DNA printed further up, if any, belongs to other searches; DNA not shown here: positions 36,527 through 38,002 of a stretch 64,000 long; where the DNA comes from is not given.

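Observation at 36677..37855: Compact MT-A70 (DPPW) adenine-N6 methyltransferase lacking the METTL3-type zinc-finger region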

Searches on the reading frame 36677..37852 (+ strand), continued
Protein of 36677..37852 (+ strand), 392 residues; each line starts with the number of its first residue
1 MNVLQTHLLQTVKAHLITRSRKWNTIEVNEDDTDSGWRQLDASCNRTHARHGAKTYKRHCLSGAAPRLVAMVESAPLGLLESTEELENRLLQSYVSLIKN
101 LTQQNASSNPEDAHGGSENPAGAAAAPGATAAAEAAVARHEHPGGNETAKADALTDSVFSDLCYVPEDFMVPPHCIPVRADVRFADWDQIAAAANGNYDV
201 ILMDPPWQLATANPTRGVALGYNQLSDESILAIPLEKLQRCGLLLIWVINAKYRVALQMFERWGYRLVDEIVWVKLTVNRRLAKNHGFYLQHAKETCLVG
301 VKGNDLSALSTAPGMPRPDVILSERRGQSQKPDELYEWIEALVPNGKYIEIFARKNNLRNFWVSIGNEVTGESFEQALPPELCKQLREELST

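Call 27: find_encoding_contigs(protein=P0003, flank=8000, max_places=2)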
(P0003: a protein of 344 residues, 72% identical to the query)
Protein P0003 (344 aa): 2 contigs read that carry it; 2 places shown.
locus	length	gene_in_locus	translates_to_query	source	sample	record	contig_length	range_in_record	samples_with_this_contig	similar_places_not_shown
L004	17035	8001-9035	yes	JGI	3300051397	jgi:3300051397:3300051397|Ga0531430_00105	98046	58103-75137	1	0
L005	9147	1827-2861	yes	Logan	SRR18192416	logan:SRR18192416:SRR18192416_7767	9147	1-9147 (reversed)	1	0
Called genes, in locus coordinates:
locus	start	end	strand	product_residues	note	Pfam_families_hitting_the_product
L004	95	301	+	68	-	-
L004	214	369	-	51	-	-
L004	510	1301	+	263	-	PF01327:Pep_deformylase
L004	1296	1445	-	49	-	-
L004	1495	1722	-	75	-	-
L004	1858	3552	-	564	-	PF00249:Myb_DNA-binding (weak), PF13921:Myb_DNA-bind_6 (faint)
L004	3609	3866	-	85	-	-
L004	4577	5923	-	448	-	PF00535:Glycos_transf_2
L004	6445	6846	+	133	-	-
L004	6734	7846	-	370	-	PF08856:DUF1826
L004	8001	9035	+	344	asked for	PF05063:MT-A70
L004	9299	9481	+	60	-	-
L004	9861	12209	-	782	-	PF06472:ABC_membrane_2, PF00664:ABC_membrane (weak), PF05992:SbmA_BacA, PF13191:AAA_16 (faint), PF00005:ABC_tran, PF13604:AAA_30 (faint)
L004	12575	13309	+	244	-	PF06644:ATP11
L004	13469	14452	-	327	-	PF00069:Pkinase, PF01636:APH (faint), PF07714:PK_Tyr_Ser-Thr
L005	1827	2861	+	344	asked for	PF05063:MT-A70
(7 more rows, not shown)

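Call 28: find_encoding_contigs(protein=P0002, flank=8000, max_places=2)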
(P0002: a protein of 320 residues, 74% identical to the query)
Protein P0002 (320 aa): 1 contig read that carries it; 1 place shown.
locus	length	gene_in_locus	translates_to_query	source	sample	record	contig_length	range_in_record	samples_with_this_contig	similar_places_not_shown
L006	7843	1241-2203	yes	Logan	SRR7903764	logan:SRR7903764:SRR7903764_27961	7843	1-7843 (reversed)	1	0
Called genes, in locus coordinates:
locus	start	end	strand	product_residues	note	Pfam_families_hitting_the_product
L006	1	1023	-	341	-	?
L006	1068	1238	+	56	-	-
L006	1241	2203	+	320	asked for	PF05063:MT-A70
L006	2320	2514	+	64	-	-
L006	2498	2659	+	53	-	-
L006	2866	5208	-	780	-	PF06472:ABC_membrane_2, PF05992:SbmA_BacA, PF00664:ABC_membrane (weak), PF20703:nSTAND1 (faint), PF00005:ABC_tran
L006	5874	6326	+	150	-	PF06644:ATP11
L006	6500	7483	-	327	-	PF00069:Pkinase, PF01636:APH (faint), PF07714:PK_Tyr_Ser-Thr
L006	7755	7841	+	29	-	?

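Call 30: search_solved_structures(query=A2, max_evalue=0.001, show_alignments=5)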
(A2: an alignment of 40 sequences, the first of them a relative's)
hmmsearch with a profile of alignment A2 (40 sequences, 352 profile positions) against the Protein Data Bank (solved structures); distinct sequences matched with E-value up to 0.001: 36.
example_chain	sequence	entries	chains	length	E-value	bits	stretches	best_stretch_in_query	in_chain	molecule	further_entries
7f4l_C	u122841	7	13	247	5.4e-103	348.1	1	106-307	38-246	MT-a70 family protein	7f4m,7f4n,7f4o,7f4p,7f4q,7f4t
7yi8_B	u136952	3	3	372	6.4e-103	347.9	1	12-307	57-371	MT-a70 family protein | mRNA m(6)A methyltransferase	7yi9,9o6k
8xyl_A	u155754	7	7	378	7.2e-103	347.7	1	12-307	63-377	MT-a70 family protein | mRNA m(6)A methyltransferase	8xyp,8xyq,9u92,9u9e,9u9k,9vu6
7f4r_A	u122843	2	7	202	3.3e-102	345.6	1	114-307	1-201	MT-a70 family protein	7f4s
8xyx_A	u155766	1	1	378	1.5e-101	343.4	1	12-307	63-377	MT-a70 family protein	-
8bn8_AAA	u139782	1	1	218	8.9e-47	163.2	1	124-321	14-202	N6-adenosine-methyltransferase catalytic subunit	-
5il0_A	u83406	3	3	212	9e-47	163.2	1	124-321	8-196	METTL3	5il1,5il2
9g4s_A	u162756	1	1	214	9.2e-47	163.2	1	124-320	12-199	N6-adenosine-methyltransferase catalytic subunit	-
9g4w_A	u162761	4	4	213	9.2e-47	163.2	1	124-320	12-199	N6-adenosine-methyltransferase catalytic subunit | N(6)-adenosine-methyltransferase catalytic subunit METTL3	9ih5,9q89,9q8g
9g4u_A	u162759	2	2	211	9.2e-47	163.2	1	124-320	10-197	N6-adenosine-methyltransferase catalytic subunit | N(6)-adenosine-methyltransferase catalytic subunit METTL3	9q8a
9r8z_A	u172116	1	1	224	9.5e-47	163.1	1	124-321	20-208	N(6)-adenosine-methyltransferase catalytic subunit METTL3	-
5k7m_A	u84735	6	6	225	9.5e-47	163.1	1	124-321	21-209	N6-adenosine-methyltransferase 70 kDa subunit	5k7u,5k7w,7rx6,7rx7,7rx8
5l6d_A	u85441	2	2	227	9.7e-47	163.1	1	124-321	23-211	N6-adenosine-methyltransferase 70 kDa subunit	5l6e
29vd_A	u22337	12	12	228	9.8e-47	163.1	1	124-321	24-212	N6-adenosine-methyltransferase catalytic subunit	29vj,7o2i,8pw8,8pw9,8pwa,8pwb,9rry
7acd_A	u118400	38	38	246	1.1e-46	162.9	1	124-321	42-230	N6-adenosine-methyltransferase catalytic subunit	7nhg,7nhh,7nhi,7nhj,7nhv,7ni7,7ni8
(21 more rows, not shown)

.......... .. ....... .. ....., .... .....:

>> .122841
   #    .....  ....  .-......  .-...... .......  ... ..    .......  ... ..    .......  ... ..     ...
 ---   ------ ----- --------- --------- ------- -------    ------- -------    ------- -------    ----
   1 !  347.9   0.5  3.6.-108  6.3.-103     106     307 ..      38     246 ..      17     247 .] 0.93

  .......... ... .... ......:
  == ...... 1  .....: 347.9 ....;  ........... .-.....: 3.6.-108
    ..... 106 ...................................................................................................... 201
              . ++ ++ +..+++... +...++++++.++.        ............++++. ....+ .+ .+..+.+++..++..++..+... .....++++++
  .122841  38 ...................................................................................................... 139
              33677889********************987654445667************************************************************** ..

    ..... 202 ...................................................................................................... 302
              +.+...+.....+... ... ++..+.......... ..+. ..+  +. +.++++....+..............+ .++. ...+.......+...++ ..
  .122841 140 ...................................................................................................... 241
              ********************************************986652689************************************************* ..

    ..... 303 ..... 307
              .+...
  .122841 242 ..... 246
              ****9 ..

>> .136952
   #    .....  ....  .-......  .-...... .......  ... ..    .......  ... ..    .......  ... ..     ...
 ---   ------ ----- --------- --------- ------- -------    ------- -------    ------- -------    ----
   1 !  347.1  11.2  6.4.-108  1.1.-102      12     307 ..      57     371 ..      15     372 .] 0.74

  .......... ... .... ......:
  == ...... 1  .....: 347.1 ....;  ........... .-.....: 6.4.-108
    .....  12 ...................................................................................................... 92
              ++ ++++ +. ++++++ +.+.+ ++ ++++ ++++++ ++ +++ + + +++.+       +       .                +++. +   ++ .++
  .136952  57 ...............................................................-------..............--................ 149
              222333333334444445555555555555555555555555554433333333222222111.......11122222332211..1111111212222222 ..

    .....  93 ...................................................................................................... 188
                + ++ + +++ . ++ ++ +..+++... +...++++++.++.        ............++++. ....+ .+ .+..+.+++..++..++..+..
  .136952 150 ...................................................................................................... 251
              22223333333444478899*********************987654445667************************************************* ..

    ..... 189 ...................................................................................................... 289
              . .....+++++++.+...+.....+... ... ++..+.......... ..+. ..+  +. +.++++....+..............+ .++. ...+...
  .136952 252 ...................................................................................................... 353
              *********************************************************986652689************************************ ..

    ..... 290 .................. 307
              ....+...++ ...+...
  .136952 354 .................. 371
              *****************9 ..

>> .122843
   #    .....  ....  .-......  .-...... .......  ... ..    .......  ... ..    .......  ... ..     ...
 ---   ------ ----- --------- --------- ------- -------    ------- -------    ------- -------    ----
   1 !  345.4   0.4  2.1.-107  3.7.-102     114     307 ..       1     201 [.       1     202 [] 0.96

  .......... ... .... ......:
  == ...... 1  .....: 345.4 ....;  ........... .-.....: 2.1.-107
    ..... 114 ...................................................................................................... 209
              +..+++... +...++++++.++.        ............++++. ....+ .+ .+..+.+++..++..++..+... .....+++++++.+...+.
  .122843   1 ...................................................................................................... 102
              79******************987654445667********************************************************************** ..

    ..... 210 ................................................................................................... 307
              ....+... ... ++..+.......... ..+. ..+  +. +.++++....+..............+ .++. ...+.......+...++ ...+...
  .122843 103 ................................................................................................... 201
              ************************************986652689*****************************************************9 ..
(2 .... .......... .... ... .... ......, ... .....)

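Call 38: predict_structure(alignment_id=A2)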
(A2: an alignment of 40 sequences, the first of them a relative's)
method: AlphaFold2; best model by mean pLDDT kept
length: 392 residues; sequences in the alignment: 40
mean_pLDDT: 65.3   pTM: 0.56
mean pLDDT of the five models: 65.3, 65.0, 64.8, 63.9, 60.4
residues with pLDDT >= 90: 100; 70-90: 82; 50-70: 75; < 50: 135
segments of 3 or more residues with pLDDT < 50: 1-5, 18-81, 111-159, 161-163
pLDDT, mean of each block of 10 residues (from residue 1): 46 49 35 32 29 29 36 41 61 78 69 42 34 34 41 48 59 90 92 95 83 52 77 95 92 93 95 75 50 77 76 66 78 91 93 90 90 66 71 44
secondary structure, 60 per line:
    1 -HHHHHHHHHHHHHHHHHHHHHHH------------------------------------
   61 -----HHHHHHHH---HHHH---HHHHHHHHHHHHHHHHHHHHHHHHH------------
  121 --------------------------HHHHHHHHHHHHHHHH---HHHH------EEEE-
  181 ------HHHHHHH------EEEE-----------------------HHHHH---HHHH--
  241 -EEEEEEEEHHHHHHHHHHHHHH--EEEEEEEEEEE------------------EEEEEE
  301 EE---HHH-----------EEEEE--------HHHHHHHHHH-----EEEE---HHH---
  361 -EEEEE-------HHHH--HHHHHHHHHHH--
elements in order: H2-24 H66-73 H77-80 H84-108 H147-162 H166-169 E176-179 H187-193 E200-203 H227-231 H235-238 E242-249 H250-263 E266-276 E295-302 E320-324 H333-342 E348-351 E362-366 H374-377 H380-390

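Call 40: fold_search(model_id=the predicted structure, library=pdb)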
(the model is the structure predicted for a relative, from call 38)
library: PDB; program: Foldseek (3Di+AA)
matches with E <= 10: 516; with E <= 0.001: 180
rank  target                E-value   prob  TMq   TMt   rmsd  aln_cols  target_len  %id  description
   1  9u9e_A                2.4e-24  1.00  0.44  0.71   7.9       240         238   49  Cryo-EM structure of hemimethylated DNA-bound Tetrahymena DNA methyltransferase complex MTA1c (released 2025-11-05)
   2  7yi8_B                2.9e-24  1.00  0.43  0.74   7.3       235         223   46  Cryo-EM structure of SAH-bound MTA1-MTA9-p1-p2 complex (released 2023-01-18)
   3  9u92_A                3.7e-23  1.00  0.42  0.72   6.9       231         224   46  Cryo-EM structure of Tetrahymena DNA methyltransferase complex MTA1c (released 2025-11-05)
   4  8xyp_A                6.8e-23  1.00  0.43  0.73   6.7       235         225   47  Cryo-EM structure of SAH-bound Tetrahymena DNA methyltransferase complex MTA1c (released 2025-07-23)
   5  7f4p_A                7.2e-23  1.00  0.42  0.74   6.7       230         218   46  Crystal structure of SAM-bound MTA1-p2 complex (released 2022-06-15)
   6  8xyx_A                9.2e-23  1.00  0.43  0.73   6.9       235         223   46  Cryo-EM structure of SAM-bound Tetrahymena DNA methyltransferase complex MTA1c (D209A) (released 2025-07-23)
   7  7f4o_A                7.0e-22  1.00  0.42  0.74   6.7       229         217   47  Crystal structure of MTA1-p2 complex (released 2022-06-15)
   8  8xyl_A                1.8e-21  1.00  0.43  0.73   7.0       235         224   46  Cryo-EM structure of Tetrahymena DNA methyltransferase complex MTA1c (released 2025-07-23)
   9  7f4q_A                2.3e-21  1.00  0.41  0.73   6.8       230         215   46  Crystal structure of SAH-bound MTA1-p2 complex (released 2022-06-15)
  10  9vu6_A                2.6e-21  1.00  0.42  0.72   7.6       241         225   46  Cryo-EM structure of unmethylated DNA-bound Tetrahymena DNA methyltransferase complex MTA1c (MTA9-B) (released 2025-11-05)
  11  7f4l_C                1.2e-20  1.00  0.40  0.71   6.1       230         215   41  Crystal structure of MTA1-p1-p2 complex (released 2022-06-15)
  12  9o6k_B                1.3e-20  1.00  0.42  0.69   8.1       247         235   46  Cryo-EM structure of AMT1-AMT7-AMTP1-AMTP2 complex (released 2025-08-13)
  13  7f4l_D                1.9e-19  1.00  0.39  0.69   5.7       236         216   39  Crystal structure of MTA1-p1-p2 complex (released 2022-06-15)
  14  7f4s_A                3.7e-19  1.00  0.39  0.82   4.0       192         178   52  Crystal structure of TthMTA1-PteMTA9 complex (released 2022-06-15)
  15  8pw9_A                1.1e-18  1.00  0.42  0.78   6.6       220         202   32  Crystal structure of the human METTL3-METTL14 in complex with a bisubstrate analogue (BA1) (released 2023-11-08)
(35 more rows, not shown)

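Call 43: list_cluster_members(proteins=[P0001])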
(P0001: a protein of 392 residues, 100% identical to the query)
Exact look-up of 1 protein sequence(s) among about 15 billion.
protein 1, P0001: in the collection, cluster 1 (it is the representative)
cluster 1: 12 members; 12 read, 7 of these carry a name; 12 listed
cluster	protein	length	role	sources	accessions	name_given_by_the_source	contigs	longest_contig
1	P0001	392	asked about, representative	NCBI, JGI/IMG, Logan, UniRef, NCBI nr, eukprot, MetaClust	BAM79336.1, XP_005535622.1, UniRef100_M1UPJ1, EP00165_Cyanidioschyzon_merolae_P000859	similar to (N6-adenosine)-methyltransferase [Cyanidioschyzon merolae strain 10D] | N6-adenosine-specific RNA methylase IME4 | mRNA m(6)A methyltransferase n=1 Tax=Cyanidioschyzon merolae (strain NIES-3377 / 10D) ...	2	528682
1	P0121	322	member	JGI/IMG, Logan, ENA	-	N6-adenosine-specific RNA methylase IME4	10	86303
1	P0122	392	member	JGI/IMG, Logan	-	N6-adenosine-specific RNA methylase IME4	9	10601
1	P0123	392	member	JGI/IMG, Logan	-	N6-adenosine-specific RNA methylase IME4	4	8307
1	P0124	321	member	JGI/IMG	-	N6-adenosine-specific RNA methylase IME4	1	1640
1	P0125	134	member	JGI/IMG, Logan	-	mRNA (2'-O-methyladenosine-N6-)-methyltransferase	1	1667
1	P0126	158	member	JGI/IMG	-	mRNA (2'-O-methyladenosine-N6-)-methyltransferase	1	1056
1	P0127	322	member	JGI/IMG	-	-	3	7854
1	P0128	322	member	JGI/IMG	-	-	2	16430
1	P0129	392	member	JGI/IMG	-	-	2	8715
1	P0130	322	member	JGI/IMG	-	-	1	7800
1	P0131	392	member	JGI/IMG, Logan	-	-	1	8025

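Call 47: find_encoding_contigs(protein=P0121, flank=3000, max_places=2)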
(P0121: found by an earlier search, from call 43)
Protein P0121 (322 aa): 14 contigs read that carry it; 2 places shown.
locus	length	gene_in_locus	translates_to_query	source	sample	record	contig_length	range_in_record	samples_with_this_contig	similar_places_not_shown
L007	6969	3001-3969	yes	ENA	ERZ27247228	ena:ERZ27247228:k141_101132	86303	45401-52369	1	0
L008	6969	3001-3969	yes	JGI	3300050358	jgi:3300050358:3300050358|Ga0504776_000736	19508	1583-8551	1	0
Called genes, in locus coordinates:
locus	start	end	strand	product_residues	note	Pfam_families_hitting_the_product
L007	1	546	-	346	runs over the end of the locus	PF08856:DUF1826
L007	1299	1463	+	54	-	-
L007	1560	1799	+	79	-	-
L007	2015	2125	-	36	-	-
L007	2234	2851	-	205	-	-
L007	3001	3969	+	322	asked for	PF05063:MT-A70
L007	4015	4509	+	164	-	-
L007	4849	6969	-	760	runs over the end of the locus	PF06472:ABC_membrane_2, PF05992:SbmA_BacA, PF00664:ABC_membrane (weak), PF20703:nSTAND1 (faint), PF00005:ABC_tran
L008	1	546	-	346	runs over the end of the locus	PF08856:DUF1826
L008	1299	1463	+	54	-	-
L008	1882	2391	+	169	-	-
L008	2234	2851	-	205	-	-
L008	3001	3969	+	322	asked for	PF05063:MT-A70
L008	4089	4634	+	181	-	-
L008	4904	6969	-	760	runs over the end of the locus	PF06472:ABC_membrane_2, PF05992:SbmA_BacA, PF00664:ABC_membrane (weak), PF20703:nSTAND1 (faint), PF00005:ABC_tran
